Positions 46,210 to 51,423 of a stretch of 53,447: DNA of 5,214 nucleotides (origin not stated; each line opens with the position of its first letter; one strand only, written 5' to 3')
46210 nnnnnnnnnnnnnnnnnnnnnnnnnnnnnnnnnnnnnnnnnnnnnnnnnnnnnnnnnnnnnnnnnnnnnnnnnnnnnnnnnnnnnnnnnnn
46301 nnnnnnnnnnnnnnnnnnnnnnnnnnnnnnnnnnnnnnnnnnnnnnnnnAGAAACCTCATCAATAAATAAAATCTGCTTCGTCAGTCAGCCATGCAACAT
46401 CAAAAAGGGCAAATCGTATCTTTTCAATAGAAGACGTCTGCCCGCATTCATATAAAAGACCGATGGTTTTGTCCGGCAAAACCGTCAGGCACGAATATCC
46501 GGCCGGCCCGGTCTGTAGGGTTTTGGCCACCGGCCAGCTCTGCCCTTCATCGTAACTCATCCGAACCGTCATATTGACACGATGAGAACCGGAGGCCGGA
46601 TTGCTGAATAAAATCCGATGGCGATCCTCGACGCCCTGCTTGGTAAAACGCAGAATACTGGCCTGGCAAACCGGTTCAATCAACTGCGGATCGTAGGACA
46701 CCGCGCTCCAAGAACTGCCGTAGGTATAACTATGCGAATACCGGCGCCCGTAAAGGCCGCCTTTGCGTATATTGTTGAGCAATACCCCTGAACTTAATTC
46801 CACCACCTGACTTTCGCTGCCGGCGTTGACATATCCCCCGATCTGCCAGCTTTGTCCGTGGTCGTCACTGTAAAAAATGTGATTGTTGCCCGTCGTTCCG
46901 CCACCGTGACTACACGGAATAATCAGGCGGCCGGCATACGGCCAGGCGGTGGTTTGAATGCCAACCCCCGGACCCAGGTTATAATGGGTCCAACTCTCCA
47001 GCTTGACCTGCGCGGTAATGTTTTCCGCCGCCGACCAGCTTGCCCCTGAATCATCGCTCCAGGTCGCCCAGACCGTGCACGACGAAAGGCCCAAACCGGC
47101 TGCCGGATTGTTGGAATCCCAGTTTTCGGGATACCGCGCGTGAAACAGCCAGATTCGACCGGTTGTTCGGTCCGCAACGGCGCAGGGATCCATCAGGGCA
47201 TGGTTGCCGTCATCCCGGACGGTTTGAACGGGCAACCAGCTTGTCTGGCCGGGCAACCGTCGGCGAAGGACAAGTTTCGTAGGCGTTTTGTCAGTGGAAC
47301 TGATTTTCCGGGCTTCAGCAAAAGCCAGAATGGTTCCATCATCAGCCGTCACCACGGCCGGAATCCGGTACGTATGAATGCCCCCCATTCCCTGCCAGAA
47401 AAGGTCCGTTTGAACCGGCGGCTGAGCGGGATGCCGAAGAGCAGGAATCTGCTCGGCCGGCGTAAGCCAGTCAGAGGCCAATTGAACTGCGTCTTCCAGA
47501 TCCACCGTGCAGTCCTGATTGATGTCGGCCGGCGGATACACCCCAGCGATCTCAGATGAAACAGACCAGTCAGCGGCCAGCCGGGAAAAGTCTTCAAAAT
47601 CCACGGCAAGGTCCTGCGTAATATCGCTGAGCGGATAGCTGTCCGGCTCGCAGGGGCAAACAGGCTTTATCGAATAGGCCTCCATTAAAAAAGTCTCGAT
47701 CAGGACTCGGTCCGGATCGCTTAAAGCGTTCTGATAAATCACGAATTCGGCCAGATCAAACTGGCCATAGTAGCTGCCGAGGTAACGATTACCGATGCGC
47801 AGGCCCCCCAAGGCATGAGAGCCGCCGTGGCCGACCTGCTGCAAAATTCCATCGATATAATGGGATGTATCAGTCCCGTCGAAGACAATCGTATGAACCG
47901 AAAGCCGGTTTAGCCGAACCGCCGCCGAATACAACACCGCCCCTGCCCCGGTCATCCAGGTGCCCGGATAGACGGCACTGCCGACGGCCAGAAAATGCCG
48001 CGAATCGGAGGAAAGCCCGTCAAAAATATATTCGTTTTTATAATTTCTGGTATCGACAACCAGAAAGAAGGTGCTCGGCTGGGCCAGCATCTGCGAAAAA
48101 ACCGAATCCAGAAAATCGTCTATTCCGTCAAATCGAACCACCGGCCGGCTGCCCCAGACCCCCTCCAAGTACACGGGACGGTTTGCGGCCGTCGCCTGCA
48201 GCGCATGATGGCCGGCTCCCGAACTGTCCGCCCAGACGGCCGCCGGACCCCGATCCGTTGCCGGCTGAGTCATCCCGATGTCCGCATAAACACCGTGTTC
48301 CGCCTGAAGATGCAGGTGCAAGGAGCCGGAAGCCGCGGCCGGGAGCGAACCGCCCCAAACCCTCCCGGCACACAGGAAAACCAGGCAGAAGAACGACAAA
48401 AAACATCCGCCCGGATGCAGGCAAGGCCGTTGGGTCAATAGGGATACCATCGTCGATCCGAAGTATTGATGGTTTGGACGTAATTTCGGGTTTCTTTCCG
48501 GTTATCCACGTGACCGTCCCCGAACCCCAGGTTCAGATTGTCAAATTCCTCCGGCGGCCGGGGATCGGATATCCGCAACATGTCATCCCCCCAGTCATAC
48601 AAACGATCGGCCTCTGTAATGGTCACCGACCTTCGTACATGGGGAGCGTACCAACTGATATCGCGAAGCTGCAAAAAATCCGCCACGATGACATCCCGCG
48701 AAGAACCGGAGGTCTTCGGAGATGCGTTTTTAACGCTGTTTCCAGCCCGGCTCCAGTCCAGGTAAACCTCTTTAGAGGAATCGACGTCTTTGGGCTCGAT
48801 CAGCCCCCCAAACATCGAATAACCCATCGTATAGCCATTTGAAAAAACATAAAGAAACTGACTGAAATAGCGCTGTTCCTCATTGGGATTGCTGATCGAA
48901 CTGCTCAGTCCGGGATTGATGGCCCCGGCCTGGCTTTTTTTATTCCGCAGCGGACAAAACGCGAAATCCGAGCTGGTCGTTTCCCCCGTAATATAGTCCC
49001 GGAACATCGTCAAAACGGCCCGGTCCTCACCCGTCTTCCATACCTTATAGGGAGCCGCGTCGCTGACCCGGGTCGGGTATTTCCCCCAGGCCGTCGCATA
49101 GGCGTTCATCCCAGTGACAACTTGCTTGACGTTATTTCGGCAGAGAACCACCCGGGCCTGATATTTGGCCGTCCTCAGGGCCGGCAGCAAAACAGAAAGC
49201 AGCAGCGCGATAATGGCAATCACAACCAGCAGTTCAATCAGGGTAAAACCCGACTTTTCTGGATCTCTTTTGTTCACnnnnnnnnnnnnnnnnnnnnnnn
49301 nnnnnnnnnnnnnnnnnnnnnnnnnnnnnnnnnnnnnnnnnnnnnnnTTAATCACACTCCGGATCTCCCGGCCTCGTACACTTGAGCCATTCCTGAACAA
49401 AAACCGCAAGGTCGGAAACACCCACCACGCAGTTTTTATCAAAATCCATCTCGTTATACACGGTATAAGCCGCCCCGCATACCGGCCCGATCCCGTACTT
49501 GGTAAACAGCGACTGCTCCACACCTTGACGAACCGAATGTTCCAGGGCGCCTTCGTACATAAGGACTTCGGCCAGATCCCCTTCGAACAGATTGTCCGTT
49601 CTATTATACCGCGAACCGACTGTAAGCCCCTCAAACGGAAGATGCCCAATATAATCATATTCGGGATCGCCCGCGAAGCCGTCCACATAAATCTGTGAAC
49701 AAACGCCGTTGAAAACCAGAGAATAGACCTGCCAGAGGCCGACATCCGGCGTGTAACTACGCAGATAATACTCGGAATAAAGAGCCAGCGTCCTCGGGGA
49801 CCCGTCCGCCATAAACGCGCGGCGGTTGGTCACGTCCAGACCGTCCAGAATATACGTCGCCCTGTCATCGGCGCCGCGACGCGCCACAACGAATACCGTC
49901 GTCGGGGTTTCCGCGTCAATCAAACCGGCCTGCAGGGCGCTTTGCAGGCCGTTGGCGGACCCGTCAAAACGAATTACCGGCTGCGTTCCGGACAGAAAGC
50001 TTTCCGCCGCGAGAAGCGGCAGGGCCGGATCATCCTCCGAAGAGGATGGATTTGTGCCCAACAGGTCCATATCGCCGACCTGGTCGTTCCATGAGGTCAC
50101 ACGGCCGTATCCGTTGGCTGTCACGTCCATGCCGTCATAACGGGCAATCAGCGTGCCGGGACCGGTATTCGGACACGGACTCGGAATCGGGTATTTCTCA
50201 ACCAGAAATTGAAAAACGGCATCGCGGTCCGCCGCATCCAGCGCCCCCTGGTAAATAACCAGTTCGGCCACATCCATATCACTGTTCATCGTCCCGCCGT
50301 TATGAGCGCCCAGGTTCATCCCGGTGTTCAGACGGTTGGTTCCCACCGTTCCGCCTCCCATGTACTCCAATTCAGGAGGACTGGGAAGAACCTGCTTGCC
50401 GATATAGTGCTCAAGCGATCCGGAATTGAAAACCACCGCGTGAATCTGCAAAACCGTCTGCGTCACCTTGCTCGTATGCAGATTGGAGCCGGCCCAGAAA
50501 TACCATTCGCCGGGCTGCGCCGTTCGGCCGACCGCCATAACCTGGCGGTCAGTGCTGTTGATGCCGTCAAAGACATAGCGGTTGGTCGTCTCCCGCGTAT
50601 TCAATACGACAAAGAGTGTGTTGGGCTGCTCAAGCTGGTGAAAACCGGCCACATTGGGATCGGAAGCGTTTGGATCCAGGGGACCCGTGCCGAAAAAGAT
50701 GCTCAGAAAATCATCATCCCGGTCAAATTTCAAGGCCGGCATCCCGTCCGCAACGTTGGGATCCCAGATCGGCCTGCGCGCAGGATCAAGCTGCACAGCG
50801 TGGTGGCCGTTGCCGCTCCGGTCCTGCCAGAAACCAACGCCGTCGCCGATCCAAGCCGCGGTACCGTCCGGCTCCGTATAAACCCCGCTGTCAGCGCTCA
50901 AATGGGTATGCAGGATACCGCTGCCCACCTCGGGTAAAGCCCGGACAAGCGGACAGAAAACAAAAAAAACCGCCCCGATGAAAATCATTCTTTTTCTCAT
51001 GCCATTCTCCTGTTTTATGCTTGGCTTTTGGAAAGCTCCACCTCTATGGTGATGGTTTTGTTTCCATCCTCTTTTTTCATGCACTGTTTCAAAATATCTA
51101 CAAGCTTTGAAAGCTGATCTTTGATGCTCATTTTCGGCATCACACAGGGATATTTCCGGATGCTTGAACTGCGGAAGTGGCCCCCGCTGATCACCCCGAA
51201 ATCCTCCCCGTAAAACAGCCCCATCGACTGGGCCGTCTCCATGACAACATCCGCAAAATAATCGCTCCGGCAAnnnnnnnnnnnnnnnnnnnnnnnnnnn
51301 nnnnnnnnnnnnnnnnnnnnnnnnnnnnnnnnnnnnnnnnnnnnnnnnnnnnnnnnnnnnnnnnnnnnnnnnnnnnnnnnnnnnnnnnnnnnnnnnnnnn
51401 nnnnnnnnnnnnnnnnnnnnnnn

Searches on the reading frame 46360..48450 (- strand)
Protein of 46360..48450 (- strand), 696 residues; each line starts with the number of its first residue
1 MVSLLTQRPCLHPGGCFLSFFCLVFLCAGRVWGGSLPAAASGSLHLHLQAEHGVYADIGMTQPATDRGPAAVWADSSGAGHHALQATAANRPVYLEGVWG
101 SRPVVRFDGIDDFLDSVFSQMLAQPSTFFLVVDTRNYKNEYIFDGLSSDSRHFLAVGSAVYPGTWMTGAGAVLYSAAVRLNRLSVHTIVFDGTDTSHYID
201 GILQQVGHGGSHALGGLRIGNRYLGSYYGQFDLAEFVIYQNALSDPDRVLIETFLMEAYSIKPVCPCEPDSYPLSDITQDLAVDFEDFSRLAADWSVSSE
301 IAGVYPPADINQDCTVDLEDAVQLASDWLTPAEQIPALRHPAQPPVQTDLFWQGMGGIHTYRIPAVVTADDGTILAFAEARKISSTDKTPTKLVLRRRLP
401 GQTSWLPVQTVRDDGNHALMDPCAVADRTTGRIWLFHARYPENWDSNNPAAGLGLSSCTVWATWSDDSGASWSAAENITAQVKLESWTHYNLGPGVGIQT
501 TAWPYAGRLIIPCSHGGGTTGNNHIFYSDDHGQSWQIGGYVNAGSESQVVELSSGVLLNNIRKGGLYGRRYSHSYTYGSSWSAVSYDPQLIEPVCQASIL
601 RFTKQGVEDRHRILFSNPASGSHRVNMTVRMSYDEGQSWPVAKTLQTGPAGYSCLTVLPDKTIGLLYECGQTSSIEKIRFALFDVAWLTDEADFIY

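Call 6: search_protein_families(library=pfam, proteins=[window:46360-48450:-], max_evalue=0.1)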
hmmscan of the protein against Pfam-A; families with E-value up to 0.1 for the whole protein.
window:46360-48450:- (696 aa): 3 families
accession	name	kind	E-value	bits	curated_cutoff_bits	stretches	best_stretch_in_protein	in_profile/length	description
PF13088.12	BNR_2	-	1.2e-29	104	31.4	1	372-660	1-272/277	BNR repeat-like domain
PF13859.12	BNR_3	-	3.9e-14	53.2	27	1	364-625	2-260/308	BNR repeat-like domain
PF13385.13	Laminin_G_3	-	8.2e-06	26.5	27.6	1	133-246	28-148/151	Concanavalin A-like lectin/glucanases superfamily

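Call 7: search_protein_families(library=ncbifam, proteins=[window:46360-48450:-], max_evalue=0.1)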
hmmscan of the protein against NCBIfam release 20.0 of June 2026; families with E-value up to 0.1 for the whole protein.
window:46360-48450:- (696 aa): 1 family
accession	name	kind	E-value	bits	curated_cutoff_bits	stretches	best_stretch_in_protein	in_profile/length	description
NF052328.1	NeuramTDE0471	equivalog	5.1e-09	35.4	900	1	359-580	138-371/538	neuraminidase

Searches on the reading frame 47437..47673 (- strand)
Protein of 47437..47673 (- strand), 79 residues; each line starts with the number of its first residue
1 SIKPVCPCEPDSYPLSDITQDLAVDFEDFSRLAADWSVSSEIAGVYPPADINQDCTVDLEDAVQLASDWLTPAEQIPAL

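Call 85: search_protein_families(library=ncbifam, proteins=[window:47437-47673:-], max_evalue=10)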
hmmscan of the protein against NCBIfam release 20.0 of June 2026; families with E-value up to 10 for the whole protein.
seq(79 aa): 0 families

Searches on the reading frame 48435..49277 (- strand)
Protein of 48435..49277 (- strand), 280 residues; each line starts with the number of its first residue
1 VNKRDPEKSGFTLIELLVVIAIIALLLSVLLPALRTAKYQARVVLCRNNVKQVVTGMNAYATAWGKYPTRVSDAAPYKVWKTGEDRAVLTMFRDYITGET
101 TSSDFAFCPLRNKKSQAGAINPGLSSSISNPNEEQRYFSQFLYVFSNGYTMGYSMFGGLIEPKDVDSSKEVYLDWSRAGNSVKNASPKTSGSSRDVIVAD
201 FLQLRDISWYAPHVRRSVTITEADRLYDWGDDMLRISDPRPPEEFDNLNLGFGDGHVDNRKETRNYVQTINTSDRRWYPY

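Call 63: search_protein_families(library=pfam, proteins=[window:48435-49277:-], max_evalue=10)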
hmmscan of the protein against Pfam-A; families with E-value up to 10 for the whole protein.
window:48435-49277:- (280 aa): 2 families
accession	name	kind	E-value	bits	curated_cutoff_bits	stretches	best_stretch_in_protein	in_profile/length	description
PF07963.17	N_methyl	-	4.9e-07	29.5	21.2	1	8-31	4-27/27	Prokaryotic N-terminal methylation motif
PF07596.16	SBP_bac_10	-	0.00058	20.4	23.3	1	37-72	3-38/268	Protein of unknown function (DUF1559)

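Call 80: search_protein_families(library=ncbifam, proteins=[window:48435-49277:-], max_evalue=1)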
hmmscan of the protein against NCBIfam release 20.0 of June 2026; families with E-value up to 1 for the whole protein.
window:48435-49277:- (280 aa): 19 families
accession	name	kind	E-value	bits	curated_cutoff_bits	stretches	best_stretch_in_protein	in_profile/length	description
TIGR01710.1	typeII_sec_gspG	equivalog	3.8e-09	36.7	88.85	1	9-70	1-62/134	type II secretion system major pseudopilin GspG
NF040999.1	pilin_ComGC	equivalog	5.6e-08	32.9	75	1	9-68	2-61/84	competence type IV pilus major pilin ComGC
TIGR02532.1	IV_pilin_GFxxxE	domain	2.3e-07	30.4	16.3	1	9-31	2-24/24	prepilin-type N-terminal cleavage/methylation domain-containing protein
TIGR01708.2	typeII_sec_gspH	equivalog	2.7e-06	27.5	80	1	9-39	2-32/169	type II secretion system minor pseudopilin GspH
NF041775.1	typeIV_PilA_Myxo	equivalog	1e-05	25.6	400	1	5-60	7-62/214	type IV pilin protein PilA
NF041013.1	T4P_ComGE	equivalog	1.1e-05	25.4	49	1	9-37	4-32/83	competence type IV pilus minor pilin ComGE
NF007862.0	PRK10574.1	equivalog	1.4e-05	25.2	138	1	8-35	4-31/145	prepilin peptidase-dependent pilin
TIGR02596.1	TIGR02596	subfamily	0.0001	22.5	70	1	11-34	1-24/196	Verru_Chthon cassette protein D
NF007800.0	PRK10506.1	equivalog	0.00049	20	158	1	7-45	7-43/163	prepilin peptidase-dependent protein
NF040982.1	ComGD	equivalog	0.0011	19.4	70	1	9-40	2-33/139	competence type IV pilus minor pilin ComGD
NF047828.1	T3SSXpsI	equivalog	0.0016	18.5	150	1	9-42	2-35/132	type II secretion system protein XpsI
NF041002.1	pilin_ComGF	equivalog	0.0028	17.9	80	1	9-38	2-31/139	competence type IV pilus minor pilin ComGF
NF038303.1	EPS_HpsB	equivalog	0.0031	17.5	150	1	8-35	2-29/211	hormogonium polysaccharide secretion pseudopilin HpsB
TIGR01711.1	gspJ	equivalog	0.012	15.4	64.85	1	10-26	2-18/192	type II secretion system minor pseudopilin GspJ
TIGR01707.1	gspI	equivalog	0.013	15.9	44.35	1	10-34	1-25/101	type II secretion system minor pseudopilin GspI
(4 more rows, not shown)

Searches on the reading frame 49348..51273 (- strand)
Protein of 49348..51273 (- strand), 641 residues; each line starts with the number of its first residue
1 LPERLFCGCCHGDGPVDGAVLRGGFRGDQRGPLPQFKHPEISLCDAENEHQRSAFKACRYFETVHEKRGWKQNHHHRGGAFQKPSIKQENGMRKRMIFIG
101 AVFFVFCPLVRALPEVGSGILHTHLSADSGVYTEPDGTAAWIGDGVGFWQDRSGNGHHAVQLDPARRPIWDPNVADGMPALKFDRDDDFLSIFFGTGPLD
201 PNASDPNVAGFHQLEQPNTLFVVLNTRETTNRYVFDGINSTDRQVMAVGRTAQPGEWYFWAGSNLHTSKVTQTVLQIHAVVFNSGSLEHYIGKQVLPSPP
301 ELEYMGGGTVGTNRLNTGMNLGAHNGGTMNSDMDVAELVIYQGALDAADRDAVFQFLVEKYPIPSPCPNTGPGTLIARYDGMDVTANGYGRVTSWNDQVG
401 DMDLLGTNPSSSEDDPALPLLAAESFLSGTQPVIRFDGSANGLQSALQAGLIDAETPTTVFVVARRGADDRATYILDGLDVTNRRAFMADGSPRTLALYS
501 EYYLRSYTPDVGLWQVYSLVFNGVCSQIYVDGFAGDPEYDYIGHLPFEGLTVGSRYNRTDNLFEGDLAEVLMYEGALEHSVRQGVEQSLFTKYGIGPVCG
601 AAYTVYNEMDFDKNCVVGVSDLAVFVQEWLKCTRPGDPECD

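Call 6: search_protein_families(library=pfam, proteins=[window:49348-51273:-], max_evalue=0.1)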
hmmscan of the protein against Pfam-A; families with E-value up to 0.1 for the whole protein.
window:49348-51273:- (641 aa): 1 family
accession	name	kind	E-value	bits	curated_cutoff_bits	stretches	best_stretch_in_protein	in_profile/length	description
PF13385.13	Laminin_G_3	-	0.00029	21.4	27.6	1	478-578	49-146/151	Concanavalin A-like lectin/glucanases superfamily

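Call 7: search_protein_families(library=ncbifam, proteins=[window:49348-51273:-], max_evalue=0.1)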
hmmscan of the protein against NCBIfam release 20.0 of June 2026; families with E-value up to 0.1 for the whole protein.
window:49348-51273:- (641 aa): 0 families
